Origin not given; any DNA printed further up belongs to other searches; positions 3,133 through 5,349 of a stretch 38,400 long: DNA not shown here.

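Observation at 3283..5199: YegI-like kinase carries a C-terminal tandem helix-hairpin-helix, a Cys cluster and a long hydrophobic segment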

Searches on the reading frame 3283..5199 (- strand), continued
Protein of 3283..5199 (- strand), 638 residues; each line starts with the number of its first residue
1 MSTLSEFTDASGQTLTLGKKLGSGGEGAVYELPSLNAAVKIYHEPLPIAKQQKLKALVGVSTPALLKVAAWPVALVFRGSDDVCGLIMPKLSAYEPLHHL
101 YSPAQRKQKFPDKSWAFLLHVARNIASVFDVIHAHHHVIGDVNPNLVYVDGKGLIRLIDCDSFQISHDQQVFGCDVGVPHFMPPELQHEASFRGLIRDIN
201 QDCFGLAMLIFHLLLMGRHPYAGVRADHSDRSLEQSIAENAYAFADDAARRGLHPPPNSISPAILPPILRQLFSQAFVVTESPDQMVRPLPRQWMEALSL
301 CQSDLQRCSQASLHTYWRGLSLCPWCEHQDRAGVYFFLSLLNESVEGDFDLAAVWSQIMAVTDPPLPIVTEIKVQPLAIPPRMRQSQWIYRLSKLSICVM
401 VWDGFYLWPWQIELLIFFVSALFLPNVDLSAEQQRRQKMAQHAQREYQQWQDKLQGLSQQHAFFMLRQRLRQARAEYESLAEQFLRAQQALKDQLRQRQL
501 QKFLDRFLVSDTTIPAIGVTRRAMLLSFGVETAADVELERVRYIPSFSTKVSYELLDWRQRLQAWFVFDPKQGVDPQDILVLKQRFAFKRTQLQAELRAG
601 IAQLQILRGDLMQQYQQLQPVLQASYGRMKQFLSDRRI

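Call 36: find_encoding_contigs(protein=P0088, flank=8000, max_places=2)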
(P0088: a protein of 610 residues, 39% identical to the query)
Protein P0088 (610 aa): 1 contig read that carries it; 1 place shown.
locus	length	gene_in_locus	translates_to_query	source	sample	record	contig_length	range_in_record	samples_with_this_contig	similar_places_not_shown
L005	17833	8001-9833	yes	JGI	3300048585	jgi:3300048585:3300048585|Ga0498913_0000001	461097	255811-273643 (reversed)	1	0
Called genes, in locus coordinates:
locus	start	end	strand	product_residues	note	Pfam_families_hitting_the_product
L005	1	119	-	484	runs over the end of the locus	PF01464:SLT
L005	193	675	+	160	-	PF00293:NUDIX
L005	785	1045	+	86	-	PF06005:ZapB (weak)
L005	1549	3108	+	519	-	PF12072:RNase_Y_N, PF00013:KH_1, PF22891:KH_PNO1_2nd (faint), PF08668:HDOD (faint), PF01966:HD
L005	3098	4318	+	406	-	PF00579:tRNA-synt_1b, PF22421:SYY_C-terminal (weak), PF01479:S4 (weak)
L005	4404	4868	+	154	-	PF01957:NfeD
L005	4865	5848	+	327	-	PF01145:Band_7, PF16200:Band_7_C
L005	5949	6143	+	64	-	PF02416:TatA_B_E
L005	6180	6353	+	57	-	PF02416:TatA_B_E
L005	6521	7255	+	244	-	PF00092:VWA, PF13519:VWA_2 (weak)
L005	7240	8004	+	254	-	PF13672:PP2C_2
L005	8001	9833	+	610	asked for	-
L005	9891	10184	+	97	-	PF09907:HigB_toxin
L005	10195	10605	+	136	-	-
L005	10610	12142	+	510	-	PF05362:Lon_C (weak), PF13541:ChlI, PF00493:MCM (faint), PF01078:Mg_chelatase, PF07728:AAA_5, PF13335:Mg_chelatase_C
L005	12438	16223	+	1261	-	PF00270:DEAD, PF13245:AAA_19 (weak), PF00271:Helicase_C, PF04408:WHD_HA2 (faint), PF21010:HA2_C, PF07717:OB_NTP_bind, PF11898:DUF3418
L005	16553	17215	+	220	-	PF18780:HNH_repeat, PF01844:HNH, PF14279:HNH_5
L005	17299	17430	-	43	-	-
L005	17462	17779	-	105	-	-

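Call 37: find_encoding_contigs(protein=P0061, flank=8000, max_places=2)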
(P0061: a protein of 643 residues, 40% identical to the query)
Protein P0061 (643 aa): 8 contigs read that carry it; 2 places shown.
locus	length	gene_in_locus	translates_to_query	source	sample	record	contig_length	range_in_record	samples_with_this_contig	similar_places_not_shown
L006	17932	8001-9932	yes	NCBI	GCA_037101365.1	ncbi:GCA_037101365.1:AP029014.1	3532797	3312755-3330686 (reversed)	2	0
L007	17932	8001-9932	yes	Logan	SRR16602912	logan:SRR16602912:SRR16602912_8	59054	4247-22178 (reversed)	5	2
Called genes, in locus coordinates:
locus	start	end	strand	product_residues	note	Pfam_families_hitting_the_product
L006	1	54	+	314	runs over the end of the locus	PF02661:Fic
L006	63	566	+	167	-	-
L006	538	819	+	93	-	-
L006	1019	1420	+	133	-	-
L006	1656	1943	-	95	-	PF00816:Histone_HNS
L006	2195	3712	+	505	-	PF02743:dCache_1, PF22588:dCache_1_like, PF00990:GGDEF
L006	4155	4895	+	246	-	-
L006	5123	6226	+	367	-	PF14020:DUF4236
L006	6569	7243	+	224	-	PF00092:VWA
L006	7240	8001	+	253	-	PF13672:PP2C_2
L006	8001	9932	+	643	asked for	-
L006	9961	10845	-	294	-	-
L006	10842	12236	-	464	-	PF00226:DnaJ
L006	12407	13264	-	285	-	PF12872:OST-HTH (weak)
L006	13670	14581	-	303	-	-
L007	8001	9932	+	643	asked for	-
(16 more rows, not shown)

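Call 39: find_encoding_contigs(protein=P0001, flank=1000, max_places=2)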
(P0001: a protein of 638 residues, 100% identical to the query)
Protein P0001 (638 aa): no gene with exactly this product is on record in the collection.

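Call 62: find_related_loci(query=A2, collection=genome_contigs, flank=7000)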
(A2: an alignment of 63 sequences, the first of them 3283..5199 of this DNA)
Query A2 (638 aa) in genome_contigs; peptide patterns used: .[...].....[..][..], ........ (x = any residue, [..] = any of these).
599 stretches matched a pattern (row limit reached: there are more); 582 encode a relative of the query (tblastn E <= 1e-3); the best 80 are kept; 80 distinct loci.
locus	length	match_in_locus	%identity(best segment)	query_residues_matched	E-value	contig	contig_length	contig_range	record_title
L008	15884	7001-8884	43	2-623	5e-172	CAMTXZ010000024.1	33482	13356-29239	MAG: uncultured Chromatiaceae bacterium isolate G02_MAG_00001 genome assembly, contig: G02_MAG_00001_000000000038, whole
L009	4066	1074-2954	41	2-622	1e-169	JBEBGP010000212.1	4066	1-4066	MAG: Candidatus Nitrotoga sp. isolate ASF_26 NODE_21619_length_4066_cov_2.728762, whole genome shotgun sequence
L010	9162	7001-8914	41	9-638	4e-149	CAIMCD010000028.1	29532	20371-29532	MAG: uncultured Chlorobiaceae bacterium isolate MJ-time_bin-8753 genome assembly, contig: bin-8753:28/46, whole genome s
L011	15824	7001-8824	41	2-612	2e-145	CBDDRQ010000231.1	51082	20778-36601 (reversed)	uncultured bacterium isolate s10_2 genome assembly, contig: k141_1448456, whole genome shotgun sequence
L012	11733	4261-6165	37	7-631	2e-145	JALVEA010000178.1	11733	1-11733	MAG: Thiotrichaceae bacterium isolate 134-614_metabat2_scaf2bin.076 134-614_scaffold_2950_c1, whole genome shotgun seque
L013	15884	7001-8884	41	6-622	4e-145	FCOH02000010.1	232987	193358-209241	Burkholderia peredens type strain LMG 29314 genome assembly, contig: contig000010, whole genome shotgun sequence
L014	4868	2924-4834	37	9-635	3e-139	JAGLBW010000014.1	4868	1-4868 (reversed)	MAG: Cocleimonas sp. isolate SW_2_14 ROV165.bin.14.fa_14, whole genome shotgun sequence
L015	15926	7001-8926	41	6-638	7e-137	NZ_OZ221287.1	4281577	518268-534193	Pararobbsia alpina isolate ABIP432 chromosome 1, complete sequence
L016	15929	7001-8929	38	1-619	2e-136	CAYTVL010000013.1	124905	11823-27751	MAG TPA_asm: uncultured Enterobacteriaceae bacterium isolate binchicken_co185_232 genome assembly, contig: NODE_185_leng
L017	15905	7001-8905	38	7-632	4e-134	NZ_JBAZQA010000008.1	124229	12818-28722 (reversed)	MAG: Methanoregula sp. isolate SO_2017_SWC_42 scaffold_173_c1_LP-4_2017, whole genome shotgun sequence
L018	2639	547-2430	36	9-625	8e-139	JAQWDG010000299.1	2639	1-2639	MAG: Methanoregula sp. isolate STF2_46 NODE_179155_length_2639_cov_9.386545_Sandtown_F2, whole genome shotgun sequence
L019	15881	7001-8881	37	4-621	1e-130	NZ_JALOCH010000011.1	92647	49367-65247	MAG: Methanoregula sp. isolate SO_2017_LW4 bin 75 scaffold_743_c1_LW137-91_2017, whole genome shotgun sequence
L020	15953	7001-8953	38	3-638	5e-130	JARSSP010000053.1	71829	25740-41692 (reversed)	MAG: Candidatus Contendobacter sp. isolate SCELSE-3-Con NODE_433_length_71829_cov_129.870677, whole genome shotgun seque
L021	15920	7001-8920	35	7-638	2e-129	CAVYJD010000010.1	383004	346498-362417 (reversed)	MAG: uncultured Methanoregulaceae archaeon isolate MFD01299.bin.2.83 genome assembly, contig: contig_27760, whole genome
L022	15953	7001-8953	38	3-638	2e-129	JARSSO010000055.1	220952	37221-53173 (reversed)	MAG: Candidatus Contendobacter sp. isolate SCELSE-2-Con NODE_83_length_220952_cov_171.718665, whole genome shotgun seque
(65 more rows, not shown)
